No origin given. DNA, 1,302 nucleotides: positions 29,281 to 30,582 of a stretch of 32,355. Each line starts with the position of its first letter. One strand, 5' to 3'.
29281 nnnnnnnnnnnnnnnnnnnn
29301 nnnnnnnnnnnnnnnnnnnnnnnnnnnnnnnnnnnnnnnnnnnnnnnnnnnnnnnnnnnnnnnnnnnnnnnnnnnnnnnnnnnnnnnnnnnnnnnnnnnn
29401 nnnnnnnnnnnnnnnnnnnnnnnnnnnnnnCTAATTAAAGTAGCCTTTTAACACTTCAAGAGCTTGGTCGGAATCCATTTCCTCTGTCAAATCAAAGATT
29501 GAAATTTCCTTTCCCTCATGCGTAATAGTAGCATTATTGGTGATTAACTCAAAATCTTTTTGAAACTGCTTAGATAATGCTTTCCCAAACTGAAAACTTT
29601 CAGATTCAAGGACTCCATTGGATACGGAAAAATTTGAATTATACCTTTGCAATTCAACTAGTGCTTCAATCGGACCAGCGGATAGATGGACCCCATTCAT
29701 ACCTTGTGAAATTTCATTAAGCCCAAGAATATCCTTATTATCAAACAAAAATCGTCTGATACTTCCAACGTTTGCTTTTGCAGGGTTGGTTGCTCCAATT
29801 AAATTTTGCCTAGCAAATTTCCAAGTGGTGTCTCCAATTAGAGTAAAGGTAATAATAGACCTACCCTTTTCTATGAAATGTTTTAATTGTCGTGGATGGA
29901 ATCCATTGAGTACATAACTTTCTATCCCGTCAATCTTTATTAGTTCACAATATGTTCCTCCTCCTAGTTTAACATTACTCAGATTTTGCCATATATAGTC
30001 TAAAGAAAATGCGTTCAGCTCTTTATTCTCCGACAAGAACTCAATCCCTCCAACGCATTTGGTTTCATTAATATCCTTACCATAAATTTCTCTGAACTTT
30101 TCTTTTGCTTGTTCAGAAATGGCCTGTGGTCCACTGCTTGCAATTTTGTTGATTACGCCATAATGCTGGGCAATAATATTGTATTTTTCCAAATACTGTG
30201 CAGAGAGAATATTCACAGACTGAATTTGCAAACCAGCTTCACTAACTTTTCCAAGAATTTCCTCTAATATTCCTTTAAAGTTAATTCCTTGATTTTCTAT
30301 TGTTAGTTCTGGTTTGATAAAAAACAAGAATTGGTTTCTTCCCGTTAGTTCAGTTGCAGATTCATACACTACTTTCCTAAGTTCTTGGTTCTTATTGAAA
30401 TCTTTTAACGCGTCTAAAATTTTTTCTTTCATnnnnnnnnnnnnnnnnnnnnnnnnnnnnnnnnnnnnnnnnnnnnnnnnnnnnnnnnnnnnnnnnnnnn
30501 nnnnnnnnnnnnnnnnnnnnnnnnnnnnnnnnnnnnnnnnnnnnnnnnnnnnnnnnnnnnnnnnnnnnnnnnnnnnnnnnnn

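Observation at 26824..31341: Candidate undescribed system: NDK-fold + Nudix + SAM-MTase + 4-TM protein operon with a divergent kinase-like gene, wedged between an integrase and tRNA-Val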

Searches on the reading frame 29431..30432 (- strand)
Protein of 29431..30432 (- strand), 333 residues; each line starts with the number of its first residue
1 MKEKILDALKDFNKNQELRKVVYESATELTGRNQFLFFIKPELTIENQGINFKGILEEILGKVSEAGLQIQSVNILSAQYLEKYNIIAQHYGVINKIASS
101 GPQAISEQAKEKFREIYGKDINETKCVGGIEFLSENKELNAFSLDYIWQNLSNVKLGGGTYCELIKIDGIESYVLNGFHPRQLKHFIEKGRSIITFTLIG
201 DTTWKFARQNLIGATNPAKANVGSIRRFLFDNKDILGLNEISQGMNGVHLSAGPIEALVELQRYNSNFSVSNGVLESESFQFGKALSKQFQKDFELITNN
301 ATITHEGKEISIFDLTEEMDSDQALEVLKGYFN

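Call 4: search_protein_families(library=pfam, proteins=[window:29431-30432:-], max_evalue=1)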
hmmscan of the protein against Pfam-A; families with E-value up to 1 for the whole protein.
window:29431-30432:- (333 aa): 2 families
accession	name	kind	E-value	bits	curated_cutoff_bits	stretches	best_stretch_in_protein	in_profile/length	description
PF00334.24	NDK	-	0.00055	20.3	27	1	182-258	59-123/135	Nucleoside diphosphate kinase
PF01842.31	ACT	-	0.12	12.7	27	0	302-330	33-63/66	ACT domain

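Call 5: search_protein_families(library=padloc, proteins=[window:29431-30432:-], max_evalue=1)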
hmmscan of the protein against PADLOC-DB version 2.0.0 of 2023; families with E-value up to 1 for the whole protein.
window:29431-30432:- (333 aa): 0 families

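Call 6: search_protein_families(library=ncbifam, proteins=[window:29431-30432:-], max_evalue=1)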
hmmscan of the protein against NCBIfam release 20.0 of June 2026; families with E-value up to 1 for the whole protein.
window:29431-30432:- (333 aa): 4 families
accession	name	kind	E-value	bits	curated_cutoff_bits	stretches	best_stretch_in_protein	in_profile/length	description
NF001908.0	PRK00668.1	equivalog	1.4e-05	24.9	155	1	182-264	62-132/141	nucleoside-diphosphate kinase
NF011116.0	PRK14545.1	equivalog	0.0009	19.4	217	1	184-228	64-106/139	nucleoside-diphosphate kinase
NF011113.0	PRK14541.1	equivalog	0.016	15.3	255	1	209-233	85-109/140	nucleoside-diphosphate kinase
NF011114.0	PRK14542.1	equivalog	0.043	13.5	250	1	193-234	70-110/137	nucleoside-diphosphate kinase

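Call 10: find_homologous_proteins(query=window:29431-30432:-)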
Query window:29431-30432:- (333 aa): 864 proteins with E <= 0.001 among 6669 candidates; the best 120 are listed.
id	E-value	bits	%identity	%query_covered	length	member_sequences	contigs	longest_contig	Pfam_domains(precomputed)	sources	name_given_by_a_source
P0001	7.4e-214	727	100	100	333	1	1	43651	-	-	-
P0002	2.2e-113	397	56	98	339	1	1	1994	-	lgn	-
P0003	4.8e-112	392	57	92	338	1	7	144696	-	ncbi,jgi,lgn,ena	-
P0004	5.6e-112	392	56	98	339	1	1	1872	-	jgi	jgi:hypothetical protein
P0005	7.0e-112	392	58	92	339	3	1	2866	PF00334.25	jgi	-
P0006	7.3e-112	392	57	92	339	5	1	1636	PF00334.25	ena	-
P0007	1.1e-111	391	55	99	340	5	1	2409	PF00334.25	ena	-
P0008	1.7e-111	391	56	98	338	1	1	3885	PF00334.25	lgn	-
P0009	1.9e-111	390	54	99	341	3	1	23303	-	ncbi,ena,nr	ncbi:MAG TPA: hypothetical protein PKD83_04495 [Ignavibacteria bacterium]|nr:hypothetical protein [I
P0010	2.0e-111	390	59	95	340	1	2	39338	PF00334.25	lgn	-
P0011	2.2e-111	390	57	92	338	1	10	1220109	PF00334.25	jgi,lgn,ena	jgi:nucleoside diphosphate kinase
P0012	2.7e-111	390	56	93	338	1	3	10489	-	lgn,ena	-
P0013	5.6e-111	389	58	93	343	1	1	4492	PF00334.25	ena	-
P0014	6.1e-111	389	54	99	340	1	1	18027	PF00334.25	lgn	-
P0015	6.4e-111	389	54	98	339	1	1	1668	-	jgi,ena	jgi:hypothetical protein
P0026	9.1e-110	385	57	93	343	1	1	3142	PF00334.25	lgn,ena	-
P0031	3.7e-109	383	58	93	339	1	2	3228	PF00334.25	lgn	-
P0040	2.7e-108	380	57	94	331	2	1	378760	PF00334.25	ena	-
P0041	2.8e-108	380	56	93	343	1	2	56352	PF00334.25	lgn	-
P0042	3.2e-108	380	56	94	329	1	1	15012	PF00334.25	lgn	-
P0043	3.3e-108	380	56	93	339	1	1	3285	PF00334.25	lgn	-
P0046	5.9e-108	379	57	93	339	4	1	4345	PF00334.25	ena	-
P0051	3.0e-107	377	56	93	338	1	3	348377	PF00334.25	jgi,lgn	-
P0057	7.9e-107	375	56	92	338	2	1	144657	PF00334.25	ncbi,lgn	-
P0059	1.4e-106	374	57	93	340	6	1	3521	PF00334.25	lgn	-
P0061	2.1e-106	374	54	94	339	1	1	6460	PF00334.25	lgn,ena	-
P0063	3.3e-106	373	54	94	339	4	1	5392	PF00334.25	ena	-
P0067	8.4e-106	372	55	93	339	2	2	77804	PF00334.25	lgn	-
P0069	1.9e-105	371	54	98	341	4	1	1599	PF00334.25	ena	-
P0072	1.0e-104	368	54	93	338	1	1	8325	PF00334.25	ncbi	-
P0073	1.2e-104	368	56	93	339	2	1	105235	PF00334.25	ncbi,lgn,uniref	ncbi:hypothetical protein GCM10023091_34380 [Ravibacter arvi]|uniref:Uncharacterized protein n=1 Tax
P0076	3.8e-104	366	55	94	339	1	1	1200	PF00334.25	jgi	jgi:nucleoside diphosphate kinase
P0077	5.7e-104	366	53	98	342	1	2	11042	PF00334.25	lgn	-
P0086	2.6e-103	364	55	94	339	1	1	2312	PF00334.25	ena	-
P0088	3.4e-103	363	53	98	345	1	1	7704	PF00334.25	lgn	-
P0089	4.7e-103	363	55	92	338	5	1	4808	PF00334.25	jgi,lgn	jgi:nucleoside diphosphate kinase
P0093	9.6e-103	362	55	93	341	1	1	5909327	-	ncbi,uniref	ncbi:hypothetical protein ACE193_09320 [Bernardetia sp. OM2101]|uniref:hypothetical protein n=1 Tax=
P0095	1.8e-102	361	54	93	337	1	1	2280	PF00334.25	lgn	-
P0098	4.8e-102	359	54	94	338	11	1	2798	PF00334.25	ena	-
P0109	1.5e-100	355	54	93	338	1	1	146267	PF00334.25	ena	-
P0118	1.2e-99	352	52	98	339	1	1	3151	PF00334.25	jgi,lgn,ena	-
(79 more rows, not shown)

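Call 11: find_encoding_contigs(protein=P0093, flank=8000, max_places=3)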
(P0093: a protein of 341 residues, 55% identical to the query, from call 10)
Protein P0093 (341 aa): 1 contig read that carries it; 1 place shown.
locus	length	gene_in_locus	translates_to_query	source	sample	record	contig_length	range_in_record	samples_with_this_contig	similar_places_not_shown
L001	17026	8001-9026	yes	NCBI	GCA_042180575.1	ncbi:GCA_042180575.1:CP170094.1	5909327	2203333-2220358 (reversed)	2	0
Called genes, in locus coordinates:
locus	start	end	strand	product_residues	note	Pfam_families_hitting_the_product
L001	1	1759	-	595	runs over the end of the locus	PF01935:DUF87, PF10412:TrwB_AAD_bind, PF12696:TraG-D_C (weak)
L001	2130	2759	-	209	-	-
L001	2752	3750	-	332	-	PF18144:SMODS, PF21654:DncV-like_NTFase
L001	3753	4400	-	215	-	PF18153:Cap15_CD_rec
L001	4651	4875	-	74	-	-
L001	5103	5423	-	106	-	-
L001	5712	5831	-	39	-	PF21205:Rep3_C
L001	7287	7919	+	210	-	-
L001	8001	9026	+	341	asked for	-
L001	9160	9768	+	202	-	PF01725:Ham1p_like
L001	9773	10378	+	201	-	PF13521:AAA_28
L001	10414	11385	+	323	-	PF00303:Thymidylat_synt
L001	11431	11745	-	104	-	-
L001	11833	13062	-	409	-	PF17293:Arm-DNA-bind_5, PF13102:Phage_int_SAM_5, PF00589:Phage_integrase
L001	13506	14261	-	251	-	PF00106:adh_short, PF08659:KR, PF13561:adh_short_C2, PF23441:SDR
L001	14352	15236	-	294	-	PF12833:HTH_18, PF00165:HTH_AraC (weak)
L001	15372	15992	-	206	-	PF01327:Pep_deformylase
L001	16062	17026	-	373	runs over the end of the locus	PF01609:DDE_Tnp_1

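Call 12: find_encoding_contigs(protein=P0073, flank=8000, max_places=3)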
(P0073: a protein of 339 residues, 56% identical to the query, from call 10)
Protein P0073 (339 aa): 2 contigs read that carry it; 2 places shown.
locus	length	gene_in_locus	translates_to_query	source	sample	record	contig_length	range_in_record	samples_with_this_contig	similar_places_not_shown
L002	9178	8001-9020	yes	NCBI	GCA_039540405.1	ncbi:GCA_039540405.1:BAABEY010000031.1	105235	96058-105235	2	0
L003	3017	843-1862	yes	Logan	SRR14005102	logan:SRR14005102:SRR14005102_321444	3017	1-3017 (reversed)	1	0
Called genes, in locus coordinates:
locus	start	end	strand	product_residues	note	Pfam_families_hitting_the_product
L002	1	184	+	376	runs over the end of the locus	PF02684:LpxB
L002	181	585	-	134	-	PF04892:VanZ-LLP1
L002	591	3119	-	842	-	PF00912:Transgly, PF28500:PBP_middle, PF00905:Transpeptidase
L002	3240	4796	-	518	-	PF18990:DUF5723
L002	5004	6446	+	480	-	PF04174:CP_ATPgrasp_1, PF14403:CP_ATPgrasp_2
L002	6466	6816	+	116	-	PF12823:DUF3817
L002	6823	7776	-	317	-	PF01300:Sua5_yciO_yrdC, PF03481:Sua5_C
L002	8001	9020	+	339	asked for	PF00334:NDK (faint)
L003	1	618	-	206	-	?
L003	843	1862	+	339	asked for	PF00334:NDK (faint)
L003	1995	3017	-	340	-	?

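Call 13: find_encoding_contigs(protein=P0001, flank=10000, max_places=3)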
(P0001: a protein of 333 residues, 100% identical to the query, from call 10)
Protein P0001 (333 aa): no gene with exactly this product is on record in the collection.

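Call 18: find_related_loci(query=A1, collection=genome_contigs, flank=10000)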
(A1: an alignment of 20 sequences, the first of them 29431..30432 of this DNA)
Query A1 (333 aa) in genome_contigs; peptide patterns used: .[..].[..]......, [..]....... (x = any residue, [..] = any of these).
133 stretches matched a pattern; 95 encode a relative of the query (tblastn E <= 1e-3); the best 80 are kept; 80 distinct loci.
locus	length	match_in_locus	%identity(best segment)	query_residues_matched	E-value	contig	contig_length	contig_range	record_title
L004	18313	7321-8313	54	3-332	9e-118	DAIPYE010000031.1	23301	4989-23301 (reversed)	MAG TPA_asm: Bacteroidota bacterium isolate CTOTU2443 NODE_949_length_23301_cov_4.226921, whole genome shotgun sequence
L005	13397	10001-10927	58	22-329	1e-117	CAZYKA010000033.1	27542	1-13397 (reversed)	MAG TPA_asm: uncultured Ferruginibacter sp. isolate binchicken_co322_12 genome assembly, contig: NODE_2699_length_27542_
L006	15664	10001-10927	57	22-329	1e-117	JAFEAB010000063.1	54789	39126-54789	MAG: Bacteroidetes bacterium isolate SZAS CTRL-17 LIN-671__63__length-54789, whole genome shotgun sequence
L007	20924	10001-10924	57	22-329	2e-117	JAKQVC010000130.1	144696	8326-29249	MAG: Bacteroidota bacterium isolate USST_maxbin.122 k141_776716, whole genome shotgun sequence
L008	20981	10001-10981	53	5-330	4e-114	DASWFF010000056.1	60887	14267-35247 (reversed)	MAG TPA_asm: Puia sp. isolate SMAG_U2782 k141_3760294, whole genome shotgun sequence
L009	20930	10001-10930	56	22-330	4e-114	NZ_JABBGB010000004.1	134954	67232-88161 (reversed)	Pseudoflavitalea sp. G-6-1-2 contig4, whole genome shotgun sequence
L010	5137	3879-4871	53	3-332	5e-114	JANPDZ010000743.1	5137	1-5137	MAG: Acidobacteriota bacterium isolate VAR_78_metabat_320 VAR_78_k141_282895, whole genome shotgun sequence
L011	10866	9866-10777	58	30-332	6e-114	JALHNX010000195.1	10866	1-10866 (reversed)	MAG: Pyrinomonadaceae bacterium isolate Bin_76_1 c_000000022204, whole genome shotgun sequence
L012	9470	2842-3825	54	5-332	6e-114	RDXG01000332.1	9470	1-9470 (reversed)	MAG: Bacteroidetes bacterium isolate PH2015_13U_35_20 PH2015_13U_scaffold_625, whole genome shotgun sequence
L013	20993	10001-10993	52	1-330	7e-114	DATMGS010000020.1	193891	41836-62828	MAG TPA_asm: Puia sp. isolate SMAG_U13495 k141_1520333, whole genome shotgun sequence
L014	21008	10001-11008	53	2-332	9e-114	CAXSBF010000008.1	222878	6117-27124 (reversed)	MAG: uncultured Pyrinomonadaceae bacterium isolate private_X16_metawrap_bin.8 genome assembly, contig: private_X16_metaw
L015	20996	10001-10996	53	2-329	4e-113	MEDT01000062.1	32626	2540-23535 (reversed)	MAG: Cytophagaceae bacterium SCN 52-12 ABS46_C0062, whole genome shotgun sequence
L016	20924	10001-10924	56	22-329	1e-112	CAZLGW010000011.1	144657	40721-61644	MAG TPA_asm: uncultured Cytophagales bacterium isolate SRP344714_co1_321 genome assembly, contig: NODE_250_length_144657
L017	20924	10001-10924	56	22-329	7e-112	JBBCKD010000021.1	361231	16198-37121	MAG: Spirosomataceae bacterium isolate MAG_CPB_14 P10B_000000028492, whole genome shotgun sequence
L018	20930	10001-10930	56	22-330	2e-111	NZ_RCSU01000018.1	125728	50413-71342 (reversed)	Pseudoflavitalea rhizosphaerae strain KACC 18655 Scaffold18, whole genome shotgun sequence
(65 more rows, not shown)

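Call 24: search_solved_structures(query=A1, max_evalue=0.01, show_alignments=1)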
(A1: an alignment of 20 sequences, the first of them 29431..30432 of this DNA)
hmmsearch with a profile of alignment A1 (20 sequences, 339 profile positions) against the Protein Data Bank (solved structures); distinct sequences matched with E-value up to 0.01: 2.
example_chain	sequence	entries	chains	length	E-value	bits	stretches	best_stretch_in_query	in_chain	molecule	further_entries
1nhk_R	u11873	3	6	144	0.0042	19.5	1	187-239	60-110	NUCLEOSIDE DIPHOSPHATE KINASE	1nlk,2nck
6ay1_A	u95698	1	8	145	0.0084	18.6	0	174-241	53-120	Nucleoside diphosphate kinase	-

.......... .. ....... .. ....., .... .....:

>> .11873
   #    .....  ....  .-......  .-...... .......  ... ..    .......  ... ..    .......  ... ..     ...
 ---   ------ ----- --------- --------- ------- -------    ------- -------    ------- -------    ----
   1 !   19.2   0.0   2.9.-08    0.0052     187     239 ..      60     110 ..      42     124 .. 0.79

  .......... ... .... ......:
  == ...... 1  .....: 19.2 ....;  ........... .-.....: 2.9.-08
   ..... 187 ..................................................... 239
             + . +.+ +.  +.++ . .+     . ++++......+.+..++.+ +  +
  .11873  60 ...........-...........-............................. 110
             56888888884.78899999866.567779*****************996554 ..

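Call 60: search_protein_families(library=pfam, proteins=[L007:10941-11924:+, L007:11903-13237:+, L007:13234-13599:+, L014:11988-13187:+, L014:13174-13998:+], max_evalue=0.001)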
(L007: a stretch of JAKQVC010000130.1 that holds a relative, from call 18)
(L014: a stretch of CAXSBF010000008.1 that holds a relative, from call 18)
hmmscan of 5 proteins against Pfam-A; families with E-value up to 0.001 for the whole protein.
L007:10941-11924:+ (327 aa): 4 families
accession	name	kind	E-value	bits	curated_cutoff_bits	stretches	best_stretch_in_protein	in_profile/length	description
PF00583.31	Acetyltransf_1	-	4.1e-10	40.4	20.7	1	30-139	9-111/116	Acetyltransferase (GNAT) family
PF13508.13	Acetyltransf_7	-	1.5e-07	32.1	27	1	64-145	4-83/84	Acetyltransferase (GNAT) domain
PF13673.13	Acetyltransf_10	-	4.7e-07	30.3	23.6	1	62-132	30-96/128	Acetyltransferase (GNAT) domain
PF13420.13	Acetyltransf_4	-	4.7e-05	23.9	24.3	1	10-159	1-149/155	Acetyltransferase (GNAT) domain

L007:11903-13237:+ (444 aa): 0 families

L007:13234-13599:+ (121 aa): 1 family
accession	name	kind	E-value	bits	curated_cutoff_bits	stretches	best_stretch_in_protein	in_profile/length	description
PF12643.12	MazG-like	-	7.5e-05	23.3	27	1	52-106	24-77/85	MazG-like family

L014:11988-13187:+ (399 aa): 0 families

L014:13174-13998:+ (274 aa): 0 families

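Call 78: search_protein_families(library=pfam, alignment_id=A6, max_evalue=0.0001)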
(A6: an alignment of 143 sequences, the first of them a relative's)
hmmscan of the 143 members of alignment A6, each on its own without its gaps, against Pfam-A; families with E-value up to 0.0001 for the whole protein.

A. member 1, L001:2752-3750:- (332 aa): 3 families
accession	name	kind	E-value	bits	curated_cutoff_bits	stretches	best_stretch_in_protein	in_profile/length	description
PF21654.3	DncV-like_NTFase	-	4.7e-20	72.7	24.9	1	50-140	1-90/90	Cyclic GMP-AMP synthase DncV-like, nucleotidyltransferase domain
PF18144.7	SMODS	-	9.3e-13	49.2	26.5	1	4-170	3-162/164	Second Messenger Oligonucleotide or Dinucleotide Synthetase domain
PF21713.2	DncV_C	-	3e-05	24.4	28.4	1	174-301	2-128/135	Cyclic GMP-AMP synthase, C-terminal domain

B. families by the number of members that match (of 143 scanned): 117 families (the first 25 are shown)
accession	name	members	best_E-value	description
PF00293.34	NUDIX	7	1.4e-19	NUDIX domain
PF22769.1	DCD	4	3.5e-38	dCTP deaminase-like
PF02637.23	GatB_Yqey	3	4e-53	GatB domain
PF00303.24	Thymidylat_synt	3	2.5e-21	Thymidylate synthase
PF14815.12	NUDIX_4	3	2.4e-06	NUDIX domain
PF02347.22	GDC-P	2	1.2e-137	Glycine cleavage system P-protein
PF02934.20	GatB_N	2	1.4e-118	GatB/GatE catalytic domain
PF00208.27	ELFV_dehydrog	2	1.2e-85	Glutamate/Leucine/Phenylalanine/Valine dehydrogenase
PF10412.15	TrwB_AAD_bind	2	2.5e-67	Type IV secretion-system coupling protein DNA-binding domain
PF00563.25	EAL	2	3.5e-63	EAL domain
PF01863.23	YgjP-like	2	1.1e-57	YgjP-like, metallopeptidase domain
PF01725.21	Ham1p_like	2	2.6e-57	Ham1 family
PF02812.23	ELFV_dehydrog_N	2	1.5e-52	Glu/Leu/Phe/Val dehydrogenase, dimerisation domain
PF00990.26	GGDEF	2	5.8e-43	Diguanylate cyclase, GGDEF domain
PF12696.13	TraG-D_C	2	8.3e-17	TraM recognition site of TraD and TraG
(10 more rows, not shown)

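Call 79: search_protein_families(library=padloc, alignment_id=A6, max_evalue=0.00001)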
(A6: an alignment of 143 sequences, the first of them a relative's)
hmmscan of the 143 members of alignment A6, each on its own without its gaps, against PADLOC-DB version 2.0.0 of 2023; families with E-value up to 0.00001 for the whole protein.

A. member 1, L001:2752-3750:- (332 aa): 28 families (the best 25 are shown)
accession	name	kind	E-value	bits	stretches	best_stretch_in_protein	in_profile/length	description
PDLC00774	Cyclase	-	1.8e-116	386.8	1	1-318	1-304/316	oligonucleotide-cyclase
PDLC00795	Cyclase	-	4.7e-55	185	1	1-310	1-327/340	oligonucleotide-cyclase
PDLC00824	Cyclase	-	1.1e-47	160.9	1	11-325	18-338/466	oligonucleotide-cyclase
PDLC00783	Cyclase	-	5.1e-43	145.4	1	5-315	5-327/349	oligonucleotide-cyclase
PDLC00768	Cyclase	-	2.4e-38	129.9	2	144-307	194-353/380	oligonucleotide-cyclase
PDLC00775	Cyclase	-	5e-37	125.9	2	141-313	197-368/389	oligonucleotide-cyclase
PDLC00781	Cyclase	-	1.4e-35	121.1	2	145-316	192-359/380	oligonucleotide-cyclase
PDLC00806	Cyclase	-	2.5e-30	103.6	2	144-309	204-370/396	oligonucleotide-cyclase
PDLC00778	Cyclase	-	4.8e-30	102.8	1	4-302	4-305/455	oligonucleotide-cyclase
PDLC00782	Cyclase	-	2e-24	84.5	2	145-313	221-391/417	oligonucleotide-cyclase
PDLC00799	Cyclase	-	3.1e-21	73.5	1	11-302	12-318/449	oligonucleotide-cyclase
PDLC00798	Cyclase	-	4.4e-21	73.7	1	4-301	3-297/344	oligonucleotide-cyclase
PDLC00796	Cyclase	-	7.1e-21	73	1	4-311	3-293/432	oligonucleotide-cyclase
PDLC00773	Cyclase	-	8.1e-19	66.4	1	4-316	3-306/334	oligonucleotide-cyclase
PDLC00823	Cyclase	-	1.7e-17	62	1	4-301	5-283/285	oligonucleotide-cyclase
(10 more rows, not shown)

B. families by the number of members that match (of 143 scanned): 108 families (the first 25 are shown)
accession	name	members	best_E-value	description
PDLC04899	PDC-S07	7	2.5e-15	-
PDLC04140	mad8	2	5.6e-22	mads_8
PDLC04134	mad2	2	2.6e-15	mads_2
PDLC00774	Cyclase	1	1.8e-116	oligonucleotide-cyclase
PDLC00669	Effector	1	3.9e-64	2TM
PDLC00795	Cyclase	1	4.7e-55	oligonucleotide-cyclase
PDLC00824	Cyclase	1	1.1e-47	oligonucleotide-cyclase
PDLC00783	Cyclase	1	5.1e-43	oligonucleotide-cyclase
PDLC00768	Cyclase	1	2.4e-38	oligonucleotide-cyclase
PDLC00775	Cyclase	1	5e-37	oligonucleotide-cyclase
PDLC03371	MTase_II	1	4.3e-36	Type II methyltransferase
PDLC03299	MTase_II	1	1e-35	Type II methyltransferase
PDLC00781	Cyclase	1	1.4e-35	oligonucleotide-cyclase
PDLC03963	SoFic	1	1.8e-35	-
PDLC00806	Cyclase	1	2.5e-30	oligonucleotide-cyclase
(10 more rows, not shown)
